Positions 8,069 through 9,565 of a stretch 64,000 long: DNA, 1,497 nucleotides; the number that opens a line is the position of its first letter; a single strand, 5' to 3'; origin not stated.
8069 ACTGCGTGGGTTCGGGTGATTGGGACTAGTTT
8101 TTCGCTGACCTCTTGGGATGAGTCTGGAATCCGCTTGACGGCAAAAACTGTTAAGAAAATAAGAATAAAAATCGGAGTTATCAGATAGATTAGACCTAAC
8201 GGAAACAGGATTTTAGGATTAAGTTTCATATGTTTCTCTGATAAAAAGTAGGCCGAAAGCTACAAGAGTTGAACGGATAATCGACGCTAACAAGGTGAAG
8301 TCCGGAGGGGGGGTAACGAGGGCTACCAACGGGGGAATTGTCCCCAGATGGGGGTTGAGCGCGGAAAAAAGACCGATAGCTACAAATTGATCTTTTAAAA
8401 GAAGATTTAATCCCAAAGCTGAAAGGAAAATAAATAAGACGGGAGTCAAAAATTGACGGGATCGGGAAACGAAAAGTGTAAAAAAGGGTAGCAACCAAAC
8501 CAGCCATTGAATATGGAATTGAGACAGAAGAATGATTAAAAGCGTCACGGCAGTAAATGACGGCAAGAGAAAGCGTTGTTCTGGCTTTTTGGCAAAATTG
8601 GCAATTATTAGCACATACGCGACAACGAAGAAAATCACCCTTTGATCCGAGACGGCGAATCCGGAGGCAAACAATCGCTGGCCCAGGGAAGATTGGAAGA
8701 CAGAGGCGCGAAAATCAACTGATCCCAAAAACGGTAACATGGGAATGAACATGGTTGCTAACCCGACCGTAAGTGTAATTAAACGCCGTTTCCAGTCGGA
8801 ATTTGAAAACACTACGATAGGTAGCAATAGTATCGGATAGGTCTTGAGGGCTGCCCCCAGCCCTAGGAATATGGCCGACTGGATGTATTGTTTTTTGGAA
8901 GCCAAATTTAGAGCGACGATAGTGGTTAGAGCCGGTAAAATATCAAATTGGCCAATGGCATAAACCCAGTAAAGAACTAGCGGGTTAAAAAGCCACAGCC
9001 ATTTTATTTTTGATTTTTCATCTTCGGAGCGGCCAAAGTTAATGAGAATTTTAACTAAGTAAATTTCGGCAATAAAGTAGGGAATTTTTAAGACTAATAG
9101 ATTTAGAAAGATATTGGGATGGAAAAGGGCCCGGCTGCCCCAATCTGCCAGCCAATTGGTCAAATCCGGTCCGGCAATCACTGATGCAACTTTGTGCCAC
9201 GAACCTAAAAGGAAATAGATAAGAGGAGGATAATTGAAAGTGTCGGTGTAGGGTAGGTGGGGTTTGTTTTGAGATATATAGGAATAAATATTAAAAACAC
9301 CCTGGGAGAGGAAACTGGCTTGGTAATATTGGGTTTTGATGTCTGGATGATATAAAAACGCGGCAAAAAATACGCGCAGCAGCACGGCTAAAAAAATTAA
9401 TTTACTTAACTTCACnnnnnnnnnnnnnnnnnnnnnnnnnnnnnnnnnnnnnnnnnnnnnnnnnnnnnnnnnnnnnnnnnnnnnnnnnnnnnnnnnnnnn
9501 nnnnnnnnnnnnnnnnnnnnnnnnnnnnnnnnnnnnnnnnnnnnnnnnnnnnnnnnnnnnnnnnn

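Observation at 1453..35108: Expansion of membrane transferase families in one locus: two ArnT-like GT-C families, MHD/GYGYP pair, HPDI pair, tandem GT2 duplicates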

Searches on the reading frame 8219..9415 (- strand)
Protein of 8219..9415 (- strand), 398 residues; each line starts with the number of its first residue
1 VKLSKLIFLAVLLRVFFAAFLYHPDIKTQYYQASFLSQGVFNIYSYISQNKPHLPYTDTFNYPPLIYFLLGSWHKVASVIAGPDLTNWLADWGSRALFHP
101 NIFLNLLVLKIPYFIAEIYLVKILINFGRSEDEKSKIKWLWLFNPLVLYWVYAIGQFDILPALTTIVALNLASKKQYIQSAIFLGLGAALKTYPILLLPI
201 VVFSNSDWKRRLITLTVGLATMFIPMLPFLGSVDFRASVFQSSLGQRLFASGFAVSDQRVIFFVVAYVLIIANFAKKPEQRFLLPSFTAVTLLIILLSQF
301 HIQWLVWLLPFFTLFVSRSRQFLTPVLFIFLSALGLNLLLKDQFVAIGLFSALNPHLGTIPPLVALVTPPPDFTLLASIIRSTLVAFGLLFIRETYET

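Call 5: search_protein_families(library=pfam, proteins=[window:8219-9415:-], max_evalue=0.01)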
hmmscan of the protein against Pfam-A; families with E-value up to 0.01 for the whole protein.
window:8219-9415:- (398 aa): 1 family
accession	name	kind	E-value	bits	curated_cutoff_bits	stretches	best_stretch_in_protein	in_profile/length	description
PF09594.16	GT87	-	5.2e-07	30.1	25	1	119-232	39-151/237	Glycosyltransferase family 87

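Call 41: search_solved_structures(query=A5, max_evalue=1)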
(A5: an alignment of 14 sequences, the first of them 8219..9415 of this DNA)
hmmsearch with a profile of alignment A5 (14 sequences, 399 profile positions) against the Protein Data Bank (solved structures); distinct sequences matched with E-value up to 1: 4.
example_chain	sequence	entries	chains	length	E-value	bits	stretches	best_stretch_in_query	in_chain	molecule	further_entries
23gx_B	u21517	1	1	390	1.4e-12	50.7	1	84-326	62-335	GPI mannosyltransferase 1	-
23gf_B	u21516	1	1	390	1.9e-12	50.3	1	87-326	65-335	GPI mannosyltransferase 1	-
6snh_X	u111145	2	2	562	3.2e-06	29.8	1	25-340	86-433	Dolichyl pyrophosphate Man9GlcNAc2 alpha-1,3-glucosyltransferase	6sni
9dm5_A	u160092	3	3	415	6.9e-06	28.7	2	157-320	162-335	Mannosyltransferase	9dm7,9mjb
